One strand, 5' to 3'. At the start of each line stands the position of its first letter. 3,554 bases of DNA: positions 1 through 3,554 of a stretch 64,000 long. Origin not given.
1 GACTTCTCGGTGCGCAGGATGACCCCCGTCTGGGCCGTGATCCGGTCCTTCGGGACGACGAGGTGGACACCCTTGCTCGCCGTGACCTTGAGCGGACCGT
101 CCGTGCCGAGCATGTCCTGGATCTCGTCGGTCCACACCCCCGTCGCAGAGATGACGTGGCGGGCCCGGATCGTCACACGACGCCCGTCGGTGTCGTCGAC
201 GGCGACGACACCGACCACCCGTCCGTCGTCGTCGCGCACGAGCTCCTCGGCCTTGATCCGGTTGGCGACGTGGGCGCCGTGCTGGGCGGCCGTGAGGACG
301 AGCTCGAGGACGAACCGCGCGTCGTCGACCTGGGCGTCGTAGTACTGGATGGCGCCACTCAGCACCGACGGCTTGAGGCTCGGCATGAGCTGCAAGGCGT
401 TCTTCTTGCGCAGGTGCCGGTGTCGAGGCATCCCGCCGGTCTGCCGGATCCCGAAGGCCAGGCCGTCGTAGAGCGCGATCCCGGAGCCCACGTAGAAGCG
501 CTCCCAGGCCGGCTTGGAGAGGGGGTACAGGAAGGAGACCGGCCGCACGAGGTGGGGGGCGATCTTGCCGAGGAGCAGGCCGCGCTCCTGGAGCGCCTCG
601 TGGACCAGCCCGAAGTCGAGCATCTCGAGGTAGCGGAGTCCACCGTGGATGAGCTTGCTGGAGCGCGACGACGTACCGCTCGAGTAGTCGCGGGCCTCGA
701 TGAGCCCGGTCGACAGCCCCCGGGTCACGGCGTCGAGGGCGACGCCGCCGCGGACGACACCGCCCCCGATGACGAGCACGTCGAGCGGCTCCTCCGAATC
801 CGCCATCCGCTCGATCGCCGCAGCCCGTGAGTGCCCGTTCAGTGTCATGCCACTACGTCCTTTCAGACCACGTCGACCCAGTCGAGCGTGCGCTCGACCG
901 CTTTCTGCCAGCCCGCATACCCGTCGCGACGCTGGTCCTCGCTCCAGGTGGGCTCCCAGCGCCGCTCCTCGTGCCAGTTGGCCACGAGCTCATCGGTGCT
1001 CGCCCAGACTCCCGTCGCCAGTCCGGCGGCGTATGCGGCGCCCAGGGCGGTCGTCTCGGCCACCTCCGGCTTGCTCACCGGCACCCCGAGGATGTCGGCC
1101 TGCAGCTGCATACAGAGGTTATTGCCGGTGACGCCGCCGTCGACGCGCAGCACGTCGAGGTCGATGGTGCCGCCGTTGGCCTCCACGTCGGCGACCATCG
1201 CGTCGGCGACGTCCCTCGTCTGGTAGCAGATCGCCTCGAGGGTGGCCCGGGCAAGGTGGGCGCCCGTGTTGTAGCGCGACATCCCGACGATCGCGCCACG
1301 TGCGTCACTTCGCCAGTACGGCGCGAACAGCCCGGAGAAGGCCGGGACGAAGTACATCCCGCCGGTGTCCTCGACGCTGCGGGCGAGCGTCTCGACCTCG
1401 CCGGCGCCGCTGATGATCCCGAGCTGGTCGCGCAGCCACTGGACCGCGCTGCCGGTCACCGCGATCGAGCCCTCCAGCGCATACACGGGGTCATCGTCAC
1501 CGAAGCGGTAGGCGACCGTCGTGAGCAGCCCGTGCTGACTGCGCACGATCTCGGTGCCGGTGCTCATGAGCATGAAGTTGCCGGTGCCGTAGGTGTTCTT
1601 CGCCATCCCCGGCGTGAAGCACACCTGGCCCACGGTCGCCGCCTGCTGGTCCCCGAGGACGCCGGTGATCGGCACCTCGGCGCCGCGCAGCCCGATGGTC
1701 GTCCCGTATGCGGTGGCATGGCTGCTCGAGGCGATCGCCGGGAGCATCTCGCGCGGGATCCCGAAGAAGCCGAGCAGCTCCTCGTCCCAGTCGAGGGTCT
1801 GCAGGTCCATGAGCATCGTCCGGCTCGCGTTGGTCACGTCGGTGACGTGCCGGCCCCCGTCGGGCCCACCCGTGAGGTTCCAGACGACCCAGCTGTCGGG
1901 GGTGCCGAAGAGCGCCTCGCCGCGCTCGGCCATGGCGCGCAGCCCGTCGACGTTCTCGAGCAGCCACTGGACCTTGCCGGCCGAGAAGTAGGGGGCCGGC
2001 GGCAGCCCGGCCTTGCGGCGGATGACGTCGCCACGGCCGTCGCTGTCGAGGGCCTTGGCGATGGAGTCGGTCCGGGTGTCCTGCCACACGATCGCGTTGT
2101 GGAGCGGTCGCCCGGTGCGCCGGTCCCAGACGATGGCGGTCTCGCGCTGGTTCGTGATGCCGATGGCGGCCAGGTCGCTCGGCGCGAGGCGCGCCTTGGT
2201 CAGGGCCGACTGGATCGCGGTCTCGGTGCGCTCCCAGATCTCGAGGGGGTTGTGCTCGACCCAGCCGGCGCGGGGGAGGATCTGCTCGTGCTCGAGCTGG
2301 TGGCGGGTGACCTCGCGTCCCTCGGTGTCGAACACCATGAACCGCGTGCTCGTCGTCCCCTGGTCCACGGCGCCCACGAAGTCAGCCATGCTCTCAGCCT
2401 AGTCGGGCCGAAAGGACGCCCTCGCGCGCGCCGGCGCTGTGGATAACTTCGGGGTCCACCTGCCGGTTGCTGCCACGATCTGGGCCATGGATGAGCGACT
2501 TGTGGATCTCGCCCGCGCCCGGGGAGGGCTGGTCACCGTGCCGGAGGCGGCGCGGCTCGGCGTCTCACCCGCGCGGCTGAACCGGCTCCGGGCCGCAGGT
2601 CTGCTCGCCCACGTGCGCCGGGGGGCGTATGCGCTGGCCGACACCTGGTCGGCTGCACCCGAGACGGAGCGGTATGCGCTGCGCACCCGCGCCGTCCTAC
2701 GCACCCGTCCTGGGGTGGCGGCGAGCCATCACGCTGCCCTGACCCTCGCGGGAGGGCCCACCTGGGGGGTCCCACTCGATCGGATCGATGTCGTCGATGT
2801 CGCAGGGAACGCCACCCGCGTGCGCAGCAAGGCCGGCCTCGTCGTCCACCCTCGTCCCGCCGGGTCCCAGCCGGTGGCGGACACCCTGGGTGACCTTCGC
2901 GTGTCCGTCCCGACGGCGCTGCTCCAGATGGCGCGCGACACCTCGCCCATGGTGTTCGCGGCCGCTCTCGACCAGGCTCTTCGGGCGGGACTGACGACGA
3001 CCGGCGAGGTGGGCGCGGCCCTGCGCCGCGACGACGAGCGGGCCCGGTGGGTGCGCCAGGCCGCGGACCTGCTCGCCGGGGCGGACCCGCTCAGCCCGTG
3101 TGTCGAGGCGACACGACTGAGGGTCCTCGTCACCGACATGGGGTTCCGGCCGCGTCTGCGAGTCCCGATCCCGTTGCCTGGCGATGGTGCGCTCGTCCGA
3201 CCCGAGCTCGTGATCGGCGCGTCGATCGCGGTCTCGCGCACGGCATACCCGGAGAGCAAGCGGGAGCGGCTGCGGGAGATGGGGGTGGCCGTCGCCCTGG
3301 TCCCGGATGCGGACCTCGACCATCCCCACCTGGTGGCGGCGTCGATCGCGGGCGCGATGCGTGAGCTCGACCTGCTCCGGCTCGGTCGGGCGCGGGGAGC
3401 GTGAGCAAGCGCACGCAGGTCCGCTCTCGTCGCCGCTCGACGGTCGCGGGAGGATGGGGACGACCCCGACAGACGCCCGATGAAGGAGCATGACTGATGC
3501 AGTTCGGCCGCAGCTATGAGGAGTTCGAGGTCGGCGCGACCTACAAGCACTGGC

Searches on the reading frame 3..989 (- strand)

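Call 7: search_protein_families(library=pfam, proteins=[window:3-989:-], max_evalue=0.00001)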
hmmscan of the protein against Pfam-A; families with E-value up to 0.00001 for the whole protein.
window:3-989:- (329 aa): 2 families
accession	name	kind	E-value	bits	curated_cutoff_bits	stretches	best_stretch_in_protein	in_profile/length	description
PF01266.30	DAO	-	5e-39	135.3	27.9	1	70-316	1-236/353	FAD dependent oxidoreductase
PF00890.30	FAD_binding_2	-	5e-10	39.6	20.4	1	196-303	111-222/414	FAD binding domain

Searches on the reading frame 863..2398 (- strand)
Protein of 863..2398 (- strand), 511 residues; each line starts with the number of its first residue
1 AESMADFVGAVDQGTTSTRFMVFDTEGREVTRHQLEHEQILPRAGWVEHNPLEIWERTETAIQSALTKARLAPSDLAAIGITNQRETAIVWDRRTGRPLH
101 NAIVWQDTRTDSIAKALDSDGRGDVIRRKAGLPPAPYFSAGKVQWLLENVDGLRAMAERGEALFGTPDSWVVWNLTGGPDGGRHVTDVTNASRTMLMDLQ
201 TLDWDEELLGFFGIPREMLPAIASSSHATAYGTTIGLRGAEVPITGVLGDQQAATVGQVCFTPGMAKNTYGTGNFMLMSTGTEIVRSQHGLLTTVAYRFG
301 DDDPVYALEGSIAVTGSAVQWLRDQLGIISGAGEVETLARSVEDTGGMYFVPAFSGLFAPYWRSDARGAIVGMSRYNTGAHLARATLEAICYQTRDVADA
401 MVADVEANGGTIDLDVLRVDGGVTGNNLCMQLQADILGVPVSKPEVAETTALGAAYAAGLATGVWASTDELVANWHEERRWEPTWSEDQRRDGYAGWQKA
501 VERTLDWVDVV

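Call 7: search_protein_families(library=pfam, proteins=[window:863-2398:-], max_evalue=0.00001)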
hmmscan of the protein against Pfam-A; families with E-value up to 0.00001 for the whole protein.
window:863-2398:- (511 aa): 2 families
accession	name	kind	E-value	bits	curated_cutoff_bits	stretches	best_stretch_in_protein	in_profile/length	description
PF00370.27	FGGY_N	-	9.6e-72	241.9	28.8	1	9-257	3-245/245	FGGY family of carbohydrate kinases, N-terminal domain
PF02782.22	FGGY_C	-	5.6e-49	167.1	27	1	267-461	2-197/198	FGGY family of carbohydrate kinases, C-terminal domain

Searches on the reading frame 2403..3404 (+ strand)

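Call 7: search_protein_families(library=pfam, proteins=[window:2403-3404:+], max_evalue=0.00001)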
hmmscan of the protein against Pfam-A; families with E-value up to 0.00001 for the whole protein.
window:2403-3404:+ (333 aa): 1 family
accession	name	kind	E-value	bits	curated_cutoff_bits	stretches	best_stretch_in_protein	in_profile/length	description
PF13338.12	AbiEi_4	-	3.6e-12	46.6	25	1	31-79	1-49/49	Transcriptional regulator, AbiEi antitoxin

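Call 71: search_protein_families(library=pfam, proteins=[window:2403-3404:+], max_evalue=0.00001)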
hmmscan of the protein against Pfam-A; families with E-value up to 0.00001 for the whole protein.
window:2403-3404:+ (333 aa): 1 family
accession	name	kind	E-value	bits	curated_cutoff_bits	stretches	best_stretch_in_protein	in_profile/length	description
PF13338.12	AbiEi_4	-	3.6e-12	46.6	25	1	31-79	1-49/49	Transcriptional regulator, AbiEi antitoxin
